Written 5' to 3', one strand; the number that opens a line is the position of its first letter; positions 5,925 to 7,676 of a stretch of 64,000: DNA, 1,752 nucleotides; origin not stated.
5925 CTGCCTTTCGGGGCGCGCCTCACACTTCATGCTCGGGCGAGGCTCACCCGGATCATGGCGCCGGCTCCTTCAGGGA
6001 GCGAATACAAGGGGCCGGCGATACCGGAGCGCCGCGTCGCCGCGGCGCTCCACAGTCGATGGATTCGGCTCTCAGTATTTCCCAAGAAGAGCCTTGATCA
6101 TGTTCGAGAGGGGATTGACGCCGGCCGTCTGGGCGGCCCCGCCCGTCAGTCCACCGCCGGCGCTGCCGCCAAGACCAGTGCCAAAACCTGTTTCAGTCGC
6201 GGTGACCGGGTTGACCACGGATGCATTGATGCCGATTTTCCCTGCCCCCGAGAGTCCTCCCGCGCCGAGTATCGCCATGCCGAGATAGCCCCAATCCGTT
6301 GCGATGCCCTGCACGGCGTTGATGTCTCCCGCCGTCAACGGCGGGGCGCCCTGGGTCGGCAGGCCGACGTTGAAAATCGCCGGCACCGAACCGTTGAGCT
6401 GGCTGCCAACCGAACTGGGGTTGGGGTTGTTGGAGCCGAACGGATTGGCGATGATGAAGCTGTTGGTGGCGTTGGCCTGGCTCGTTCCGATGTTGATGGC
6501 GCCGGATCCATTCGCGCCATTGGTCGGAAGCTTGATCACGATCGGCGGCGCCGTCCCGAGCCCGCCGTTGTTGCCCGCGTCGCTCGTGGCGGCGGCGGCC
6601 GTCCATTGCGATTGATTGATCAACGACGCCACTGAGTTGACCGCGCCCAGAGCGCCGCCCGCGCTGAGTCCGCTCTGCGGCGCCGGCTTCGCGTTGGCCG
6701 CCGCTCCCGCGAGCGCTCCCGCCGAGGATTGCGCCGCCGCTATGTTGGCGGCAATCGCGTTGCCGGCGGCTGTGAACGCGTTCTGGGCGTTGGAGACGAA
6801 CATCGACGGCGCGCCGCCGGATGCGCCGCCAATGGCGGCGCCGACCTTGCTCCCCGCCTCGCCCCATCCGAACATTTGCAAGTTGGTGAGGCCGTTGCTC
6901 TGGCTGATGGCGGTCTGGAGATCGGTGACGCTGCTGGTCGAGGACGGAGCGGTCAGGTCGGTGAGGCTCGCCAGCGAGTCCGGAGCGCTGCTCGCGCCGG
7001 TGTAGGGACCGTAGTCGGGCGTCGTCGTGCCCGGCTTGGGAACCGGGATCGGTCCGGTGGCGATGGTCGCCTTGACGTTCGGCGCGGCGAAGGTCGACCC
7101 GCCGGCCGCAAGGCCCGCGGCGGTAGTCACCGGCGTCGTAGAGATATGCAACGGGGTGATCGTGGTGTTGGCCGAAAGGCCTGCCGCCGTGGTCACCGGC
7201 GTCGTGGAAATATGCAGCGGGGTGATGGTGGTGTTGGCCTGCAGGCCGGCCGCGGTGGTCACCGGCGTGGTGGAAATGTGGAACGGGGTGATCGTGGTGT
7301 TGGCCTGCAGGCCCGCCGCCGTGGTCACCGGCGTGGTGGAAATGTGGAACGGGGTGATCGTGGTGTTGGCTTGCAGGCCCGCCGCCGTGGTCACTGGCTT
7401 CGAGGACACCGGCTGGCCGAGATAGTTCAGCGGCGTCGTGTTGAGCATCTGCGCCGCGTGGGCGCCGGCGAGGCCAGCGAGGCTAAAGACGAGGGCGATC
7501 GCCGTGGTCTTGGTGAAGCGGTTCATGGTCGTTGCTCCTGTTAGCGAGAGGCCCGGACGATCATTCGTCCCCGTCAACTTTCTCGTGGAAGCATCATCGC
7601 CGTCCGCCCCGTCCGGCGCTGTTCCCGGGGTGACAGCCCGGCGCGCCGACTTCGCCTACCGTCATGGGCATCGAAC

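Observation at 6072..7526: Secreted 484-aa protein with 22-aa Thr-rich tandem repeats and no known domain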

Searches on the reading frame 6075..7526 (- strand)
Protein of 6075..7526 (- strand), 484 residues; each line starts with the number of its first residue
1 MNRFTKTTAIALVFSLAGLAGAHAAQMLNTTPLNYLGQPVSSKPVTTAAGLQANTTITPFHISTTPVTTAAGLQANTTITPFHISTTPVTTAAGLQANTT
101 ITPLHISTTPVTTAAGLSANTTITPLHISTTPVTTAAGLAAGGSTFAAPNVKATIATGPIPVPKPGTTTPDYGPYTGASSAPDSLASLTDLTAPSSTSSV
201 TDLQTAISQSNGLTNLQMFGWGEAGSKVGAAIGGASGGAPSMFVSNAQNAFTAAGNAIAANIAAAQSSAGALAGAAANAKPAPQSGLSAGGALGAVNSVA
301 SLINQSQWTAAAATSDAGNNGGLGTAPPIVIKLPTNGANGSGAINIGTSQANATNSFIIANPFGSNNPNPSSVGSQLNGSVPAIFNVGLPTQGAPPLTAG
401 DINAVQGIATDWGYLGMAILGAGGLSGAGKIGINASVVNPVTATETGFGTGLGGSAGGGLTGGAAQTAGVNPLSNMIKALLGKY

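Call 5: search_protein_families(library=pfam, proteins=[window:6075-7526:-], max_evalue=10)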
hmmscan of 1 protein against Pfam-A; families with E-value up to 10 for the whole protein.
window:6075-7526:- (484 aa): 0 families

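Call 6: search_protein_families(library=ncbifam, proteins=[window:6075-7526:-], max_evalue=10)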
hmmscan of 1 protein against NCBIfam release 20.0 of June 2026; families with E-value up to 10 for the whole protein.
window:6075-7526:- (484 aa): 0 families

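Call 7: search_solved_structures(query=window:6075-7526:-, max_evalue=10)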
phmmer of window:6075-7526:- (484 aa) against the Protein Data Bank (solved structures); distinct sequences matched with E-value up to 10: 13.
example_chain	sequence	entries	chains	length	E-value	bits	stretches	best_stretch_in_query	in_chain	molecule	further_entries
5il7_A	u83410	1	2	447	5.2e-09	39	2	39-138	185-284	Rab family protein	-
6hlu_A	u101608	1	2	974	1.4e-07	34.2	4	40-139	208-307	Rab family protein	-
8r4b_A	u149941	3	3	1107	2e-07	33.7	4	40-139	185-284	Rab family protein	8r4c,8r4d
1h6u_A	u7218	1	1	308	0.028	16.8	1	46-140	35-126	INTERNALIN H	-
4fho_A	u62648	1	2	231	0.15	14.4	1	46-140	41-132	Internalin C2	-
5b6h_A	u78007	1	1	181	0.4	13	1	116-170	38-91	Adenine phosphoribosyltransferase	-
4mb6_A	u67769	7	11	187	0.42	12.9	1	115-170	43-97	Adenine phosphoribosyltransferase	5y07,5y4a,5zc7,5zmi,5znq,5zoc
3lqk_A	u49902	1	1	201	0.44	12.8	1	318-385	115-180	Dipicolinate synthase subunit B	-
6mky_A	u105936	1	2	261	0.57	12.5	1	49-133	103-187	Protein phosphatase 1 regulatory subunit 7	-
6obn_C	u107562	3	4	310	0.8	12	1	50-133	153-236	Protein phosphatase 1 regulatory subunit 7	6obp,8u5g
8b5r_S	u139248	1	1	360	1.1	11.6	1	50-133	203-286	Protein phosphatase 1 regulatory subunit 7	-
6hkw_A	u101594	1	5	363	1.1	11.6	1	50-133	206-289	Protein phosphatase 1 regulatory subunit 7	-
4fmz_A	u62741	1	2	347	1.9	10.7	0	56-139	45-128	Internalin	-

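Call 8: search_solved_structures(query=window:6075-7526:-, max_evalue=0.1, show_alignments=4)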
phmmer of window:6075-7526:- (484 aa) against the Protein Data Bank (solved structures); distinct sequences matched with E-value up to 0.1: 4.
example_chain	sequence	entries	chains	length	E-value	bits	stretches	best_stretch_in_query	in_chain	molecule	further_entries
5il7_A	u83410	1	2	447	5.2e-09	39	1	39-138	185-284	Rab family protein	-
6hlu_A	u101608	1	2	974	1.4e-07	34.2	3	40-139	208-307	Rab family protein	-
8r4b_A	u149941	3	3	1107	2e-07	33.7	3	40-139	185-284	Rab family protein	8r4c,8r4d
1h6u_A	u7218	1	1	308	0.028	16.8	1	46-140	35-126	INTERNALIN H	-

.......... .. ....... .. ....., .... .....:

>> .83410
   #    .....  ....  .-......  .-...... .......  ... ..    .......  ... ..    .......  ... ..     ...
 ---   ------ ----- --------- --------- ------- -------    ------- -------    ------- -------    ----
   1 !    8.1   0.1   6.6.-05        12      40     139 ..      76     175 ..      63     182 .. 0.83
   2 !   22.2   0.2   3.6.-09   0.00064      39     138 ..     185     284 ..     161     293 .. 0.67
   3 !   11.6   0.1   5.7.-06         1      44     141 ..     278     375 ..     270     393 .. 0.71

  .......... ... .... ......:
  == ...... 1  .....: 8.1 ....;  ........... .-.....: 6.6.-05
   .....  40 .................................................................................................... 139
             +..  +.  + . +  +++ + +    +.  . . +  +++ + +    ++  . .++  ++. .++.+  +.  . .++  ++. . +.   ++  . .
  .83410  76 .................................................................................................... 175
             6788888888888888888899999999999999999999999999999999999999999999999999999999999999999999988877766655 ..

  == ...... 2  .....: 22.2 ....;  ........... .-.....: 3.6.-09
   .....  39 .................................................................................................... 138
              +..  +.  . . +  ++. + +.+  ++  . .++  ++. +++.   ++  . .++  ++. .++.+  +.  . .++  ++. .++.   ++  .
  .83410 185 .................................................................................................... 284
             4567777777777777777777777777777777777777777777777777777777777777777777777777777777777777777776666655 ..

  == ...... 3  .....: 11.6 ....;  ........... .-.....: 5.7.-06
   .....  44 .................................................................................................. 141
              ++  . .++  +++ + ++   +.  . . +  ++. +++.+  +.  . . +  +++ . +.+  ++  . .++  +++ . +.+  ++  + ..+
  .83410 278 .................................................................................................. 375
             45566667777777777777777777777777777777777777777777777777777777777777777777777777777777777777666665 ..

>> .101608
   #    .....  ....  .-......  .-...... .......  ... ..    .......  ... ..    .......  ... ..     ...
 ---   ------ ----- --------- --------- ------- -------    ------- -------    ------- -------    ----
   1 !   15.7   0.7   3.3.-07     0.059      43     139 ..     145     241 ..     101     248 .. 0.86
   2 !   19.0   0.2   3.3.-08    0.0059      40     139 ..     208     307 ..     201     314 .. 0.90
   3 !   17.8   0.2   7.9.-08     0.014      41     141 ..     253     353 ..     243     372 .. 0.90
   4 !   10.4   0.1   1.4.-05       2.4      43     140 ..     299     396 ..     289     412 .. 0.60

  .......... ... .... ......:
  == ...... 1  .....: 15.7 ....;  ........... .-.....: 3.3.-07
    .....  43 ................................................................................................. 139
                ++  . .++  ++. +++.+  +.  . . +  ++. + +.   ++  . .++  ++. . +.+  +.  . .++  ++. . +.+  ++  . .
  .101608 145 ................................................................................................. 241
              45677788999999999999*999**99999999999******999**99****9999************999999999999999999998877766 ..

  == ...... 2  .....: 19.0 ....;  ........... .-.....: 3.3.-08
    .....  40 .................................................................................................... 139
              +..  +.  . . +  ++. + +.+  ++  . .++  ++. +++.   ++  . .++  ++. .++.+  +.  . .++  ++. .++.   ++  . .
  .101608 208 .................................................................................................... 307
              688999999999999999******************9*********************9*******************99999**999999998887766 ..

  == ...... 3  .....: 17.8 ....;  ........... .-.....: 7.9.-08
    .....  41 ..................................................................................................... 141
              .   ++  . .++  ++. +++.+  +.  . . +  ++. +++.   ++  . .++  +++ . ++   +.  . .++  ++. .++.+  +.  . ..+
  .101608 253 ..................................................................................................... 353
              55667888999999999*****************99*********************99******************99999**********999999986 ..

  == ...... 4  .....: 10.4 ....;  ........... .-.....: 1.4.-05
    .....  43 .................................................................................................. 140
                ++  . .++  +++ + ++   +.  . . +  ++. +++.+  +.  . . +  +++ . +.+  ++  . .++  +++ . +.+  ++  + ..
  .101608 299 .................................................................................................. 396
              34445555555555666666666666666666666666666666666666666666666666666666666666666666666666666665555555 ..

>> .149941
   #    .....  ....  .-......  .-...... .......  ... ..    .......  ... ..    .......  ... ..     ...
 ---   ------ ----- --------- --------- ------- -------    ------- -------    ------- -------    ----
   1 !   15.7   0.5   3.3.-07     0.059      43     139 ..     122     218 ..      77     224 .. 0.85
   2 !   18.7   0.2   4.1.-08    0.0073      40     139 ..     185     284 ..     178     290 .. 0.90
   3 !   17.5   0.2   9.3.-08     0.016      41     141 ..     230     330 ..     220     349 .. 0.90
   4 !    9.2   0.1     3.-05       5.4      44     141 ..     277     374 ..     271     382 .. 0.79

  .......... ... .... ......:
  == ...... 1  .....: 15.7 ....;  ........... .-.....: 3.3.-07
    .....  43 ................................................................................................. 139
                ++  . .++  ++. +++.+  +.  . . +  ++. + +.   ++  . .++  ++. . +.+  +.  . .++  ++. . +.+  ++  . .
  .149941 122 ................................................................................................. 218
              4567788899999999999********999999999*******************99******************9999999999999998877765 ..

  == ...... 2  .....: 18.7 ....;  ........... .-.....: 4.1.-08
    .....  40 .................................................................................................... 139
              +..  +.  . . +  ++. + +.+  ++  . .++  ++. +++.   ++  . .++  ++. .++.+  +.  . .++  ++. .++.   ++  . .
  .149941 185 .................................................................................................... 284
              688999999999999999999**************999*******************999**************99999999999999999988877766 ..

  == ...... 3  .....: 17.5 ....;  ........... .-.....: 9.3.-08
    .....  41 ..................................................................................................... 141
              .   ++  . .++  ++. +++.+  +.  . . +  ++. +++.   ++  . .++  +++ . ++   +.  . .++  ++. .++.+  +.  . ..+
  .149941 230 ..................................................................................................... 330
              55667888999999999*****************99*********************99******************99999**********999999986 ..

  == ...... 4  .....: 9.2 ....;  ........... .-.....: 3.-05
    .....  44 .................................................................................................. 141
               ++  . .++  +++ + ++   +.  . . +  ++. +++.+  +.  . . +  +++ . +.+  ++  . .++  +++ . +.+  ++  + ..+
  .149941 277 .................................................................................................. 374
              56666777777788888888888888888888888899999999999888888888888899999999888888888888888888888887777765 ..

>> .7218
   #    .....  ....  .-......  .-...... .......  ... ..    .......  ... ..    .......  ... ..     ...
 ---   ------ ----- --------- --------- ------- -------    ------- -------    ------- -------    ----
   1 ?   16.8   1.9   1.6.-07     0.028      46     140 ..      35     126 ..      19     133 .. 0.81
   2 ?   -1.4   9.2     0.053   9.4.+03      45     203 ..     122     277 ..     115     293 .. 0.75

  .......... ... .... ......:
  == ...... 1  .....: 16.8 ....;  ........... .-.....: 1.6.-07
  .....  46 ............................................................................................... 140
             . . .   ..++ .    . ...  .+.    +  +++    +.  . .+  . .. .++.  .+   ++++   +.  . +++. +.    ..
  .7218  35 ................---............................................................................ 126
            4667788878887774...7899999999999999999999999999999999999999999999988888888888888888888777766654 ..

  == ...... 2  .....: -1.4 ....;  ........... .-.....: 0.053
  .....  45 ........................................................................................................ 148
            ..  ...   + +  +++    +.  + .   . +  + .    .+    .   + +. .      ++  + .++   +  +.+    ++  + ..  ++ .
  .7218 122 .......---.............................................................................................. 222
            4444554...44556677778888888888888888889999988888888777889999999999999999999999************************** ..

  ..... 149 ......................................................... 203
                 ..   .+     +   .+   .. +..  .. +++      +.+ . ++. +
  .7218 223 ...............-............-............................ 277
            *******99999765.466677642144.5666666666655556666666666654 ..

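Call 9: find_homologous_proteins(query=window:6075-7526:-, max_evalue=0.001)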
Query window:6075-7526:- (484 aa): 6 proteins with E <= 0.001 among 8000 candidates.
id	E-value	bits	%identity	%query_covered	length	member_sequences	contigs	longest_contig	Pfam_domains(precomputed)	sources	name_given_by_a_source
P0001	1.8e-22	98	41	44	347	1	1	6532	-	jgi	jgi:hypothetical protein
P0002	4.0e-21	94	51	38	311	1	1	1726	-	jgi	jgi:hypothetical protein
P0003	2.1e-15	75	45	34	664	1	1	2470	-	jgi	jgi:hypothetical protein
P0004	1.1e-14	73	45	39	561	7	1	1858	-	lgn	-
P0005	1.2e-8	53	39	34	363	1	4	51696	-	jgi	jgi:hypothetical protein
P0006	4.1e-4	38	43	38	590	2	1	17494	-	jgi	-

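Call 16: find_related_loci(query=A1, collection=genome_contigs, flank=8000)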
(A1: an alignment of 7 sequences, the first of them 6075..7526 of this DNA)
Query A1 (484 aa) in genome_contigs; peptide patterns used: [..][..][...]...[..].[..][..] (x = any residue, [..] = any of these).
47 stretches matched a pattern, but none encodes a relative of the query by tblastn (E <= 1e-3).

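Call 18: find_related_loci(query=window:6075-7526:-, collection=genome_contigs, flank=8000)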
Query window:6075-7526:- (484 aa) in genome_contigs; peptide patterns used: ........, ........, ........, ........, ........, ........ (x = any residue, [..] = any of these).
63 stretches matched a pattern, but none encodes a relative of the query by tblastn (E <= 1e-3).

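Call 19: find_encoding_contigs(protein=P0005, flank=10000, max_places=4)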
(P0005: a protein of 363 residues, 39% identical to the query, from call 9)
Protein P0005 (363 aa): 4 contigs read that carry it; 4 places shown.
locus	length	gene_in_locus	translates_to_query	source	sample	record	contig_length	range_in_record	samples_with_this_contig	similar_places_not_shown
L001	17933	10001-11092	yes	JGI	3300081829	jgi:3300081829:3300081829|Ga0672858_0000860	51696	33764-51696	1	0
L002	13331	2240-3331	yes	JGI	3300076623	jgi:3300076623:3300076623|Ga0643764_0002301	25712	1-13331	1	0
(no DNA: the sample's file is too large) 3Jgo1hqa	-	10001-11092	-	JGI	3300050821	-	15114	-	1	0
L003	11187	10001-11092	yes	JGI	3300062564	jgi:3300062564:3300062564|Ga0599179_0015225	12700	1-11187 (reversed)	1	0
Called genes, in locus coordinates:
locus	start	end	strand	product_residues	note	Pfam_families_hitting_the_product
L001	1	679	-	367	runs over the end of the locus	PF14696:Glyoxalase_5, PF13669:Glyoxalase_4 (faint), PF00903:Glyoxalase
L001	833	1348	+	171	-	PF13404:HTH_AsnC-type, PF13412:HTH_24, PF01037:AsnC_trans_reg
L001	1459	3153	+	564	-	PF07969:Amidohydro_3, PF01979:Amidohydro_1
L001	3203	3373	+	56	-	-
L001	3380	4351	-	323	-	PF01210:NAD_Gly3P_dh_N (weak), PF02558:ApbA, PF08546:ApbA_C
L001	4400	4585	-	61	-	-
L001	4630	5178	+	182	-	PF01641:SelR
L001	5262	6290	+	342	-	PF08450:SGL (faint), PF17170:DUF5128 (faint), PF01436:NHL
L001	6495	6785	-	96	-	-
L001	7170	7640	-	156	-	PF12276:DUF3617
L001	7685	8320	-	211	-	PF05593:RHS_repeat (faint)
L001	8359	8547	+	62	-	-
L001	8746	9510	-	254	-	-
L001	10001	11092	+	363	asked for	-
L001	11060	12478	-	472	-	PF25023:TEN_YD-shell (weak), PF05593:RHS_repeat, PF25023:TEN_YD-shell (weak)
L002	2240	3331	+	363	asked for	-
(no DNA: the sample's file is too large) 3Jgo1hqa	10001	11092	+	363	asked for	-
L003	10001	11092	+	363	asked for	-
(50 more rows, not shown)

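Call 20: find_encoding_contigs(protein=P0006, flank=10000, max_places=4)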
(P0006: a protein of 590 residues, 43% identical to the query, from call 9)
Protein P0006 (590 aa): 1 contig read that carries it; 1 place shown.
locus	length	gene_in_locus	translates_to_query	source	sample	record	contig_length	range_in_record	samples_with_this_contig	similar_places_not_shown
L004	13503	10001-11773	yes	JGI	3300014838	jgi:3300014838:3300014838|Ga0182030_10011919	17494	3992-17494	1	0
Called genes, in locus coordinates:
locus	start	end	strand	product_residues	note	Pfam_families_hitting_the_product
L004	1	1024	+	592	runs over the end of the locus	PF00027:cNMP_binding, PF24179:NTE_Ploop, PF01734:Patatin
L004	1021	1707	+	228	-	-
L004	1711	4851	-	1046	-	PF00724:Oxidored_FMN, PF01207:Dus (faint), PF00724:Oxidored_FMN, PF00027:cNMP_binding, PF00171:Aldedh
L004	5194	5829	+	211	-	PF04773:FecR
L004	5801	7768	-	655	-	PF05226:CHASE2, PF00211:Guanylate_cyc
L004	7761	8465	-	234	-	PF00027:cNMP_binding, PF13545:HTH_Crp_2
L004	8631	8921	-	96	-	-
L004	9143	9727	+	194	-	-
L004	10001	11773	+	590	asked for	-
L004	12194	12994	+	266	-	-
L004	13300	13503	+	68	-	?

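Call 21: find_encoding_contigs(protein=P0001, flank=10000, max_places=4)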
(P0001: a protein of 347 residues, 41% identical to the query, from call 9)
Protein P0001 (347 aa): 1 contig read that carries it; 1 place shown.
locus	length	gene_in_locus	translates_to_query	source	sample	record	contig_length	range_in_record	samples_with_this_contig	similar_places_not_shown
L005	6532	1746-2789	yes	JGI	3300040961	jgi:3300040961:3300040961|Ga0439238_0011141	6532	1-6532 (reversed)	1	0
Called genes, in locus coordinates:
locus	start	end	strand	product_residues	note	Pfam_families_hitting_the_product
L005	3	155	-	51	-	?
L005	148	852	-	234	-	PF00027:cNMP_binding, PF13545:HTH_Crp_2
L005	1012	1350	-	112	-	-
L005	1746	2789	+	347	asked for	-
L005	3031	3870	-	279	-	PF01738:DLH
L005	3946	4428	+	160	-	PF01638:HxlR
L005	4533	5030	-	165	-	-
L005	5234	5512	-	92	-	-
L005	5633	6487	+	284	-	PF14805:THDPS_N_2, PF00132:Hexapep, PF14602:Hexapep_2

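Call 44: predict_structure(alignment_id=A1)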
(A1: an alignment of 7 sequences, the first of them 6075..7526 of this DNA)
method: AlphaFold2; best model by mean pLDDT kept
length: 484 residues; sequences in the alignment: 7
mean_pLDDT: 39.7   pTM: 0.22
mean pLDDT of the five models: 39.7, 38.6, 33.2, 32.6, 30.1
residues with pLDDT >= 90: 0; 70-90: 5; 50-70: 67; < 50: 412
segments of 3 or more residues with pLDDT < 50: 1-12, 14-30, 48-50, 60-64, 70-72, 82-88, 92-94, 104-110, 114-117, 125-157, 167-381, 383-394, 397-470
pLDDT, mean of each block of 10 residues (from residue 1): 45 49 45 57 50 53 48 54 46 51 49 46 41 31 36 42 47 39 37 33 31 33 33 32 40 42 40 37 32 33 34 30 33 33 32 31 37 35 37 36 31 33 36 33 33 36 37 67 56
secondary structure, 60 per line:
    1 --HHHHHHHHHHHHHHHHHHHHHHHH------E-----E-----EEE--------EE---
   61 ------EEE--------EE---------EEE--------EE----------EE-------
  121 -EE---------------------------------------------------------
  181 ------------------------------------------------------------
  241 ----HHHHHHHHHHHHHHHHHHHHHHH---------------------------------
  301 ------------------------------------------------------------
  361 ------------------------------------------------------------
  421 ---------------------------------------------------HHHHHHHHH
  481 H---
elements in order: H3-26 E45-47 E67-69 E89-91 H245-267 H472-481

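Call 52: search_protein_representatives(alignment_id=A1)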
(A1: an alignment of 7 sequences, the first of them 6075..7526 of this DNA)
Query: 7 sequences, 500 profile positions. Proteins with E-value up to 0.001 (for the whole library): 30; up to 1e-10: 20; up to 1e-30: 14. The best 30 are listed.
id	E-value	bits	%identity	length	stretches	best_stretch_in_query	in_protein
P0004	1.1e-165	569.3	-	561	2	112-492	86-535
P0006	9.1e-149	513.4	-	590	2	128-499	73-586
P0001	9.5e-112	391.3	-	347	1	1-365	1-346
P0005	8.3e-94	332.1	-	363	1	1-325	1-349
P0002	3.8e-77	277.1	-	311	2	1-255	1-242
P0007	7.5e-70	253.1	-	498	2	99-499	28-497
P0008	1.1e-47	179.9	-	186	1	336-500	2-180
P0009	6.7e-43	164.2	-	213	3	117-168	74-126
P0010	4.2e-41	158.3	-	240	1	1-241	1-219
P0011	5.8e-37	144.6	-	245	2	1-82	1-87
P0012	8.9e-37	144.0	-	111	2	1-89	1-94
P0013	3.7e-35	138.6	-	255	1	1-238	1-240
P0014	1.1e-31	127.1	-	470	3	141-491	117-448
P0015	3.1e-31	125.7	-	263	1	1-264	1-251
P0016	2.7e-25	106.1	-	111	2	112-167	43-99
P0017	6.9e-21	91.6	-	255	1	2-209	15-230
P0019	7.5e-15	71.6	-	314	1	133-198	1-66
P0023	2.8e-08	49.9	-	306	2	25-112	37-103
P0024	2.3e-07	46.9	-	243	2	1-127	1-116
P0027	5.8e-05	39.0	-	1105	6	47-150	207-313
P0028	8.0e-05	38.6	-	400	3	28-112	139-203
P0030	2.8e-04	36.8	-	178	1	1-118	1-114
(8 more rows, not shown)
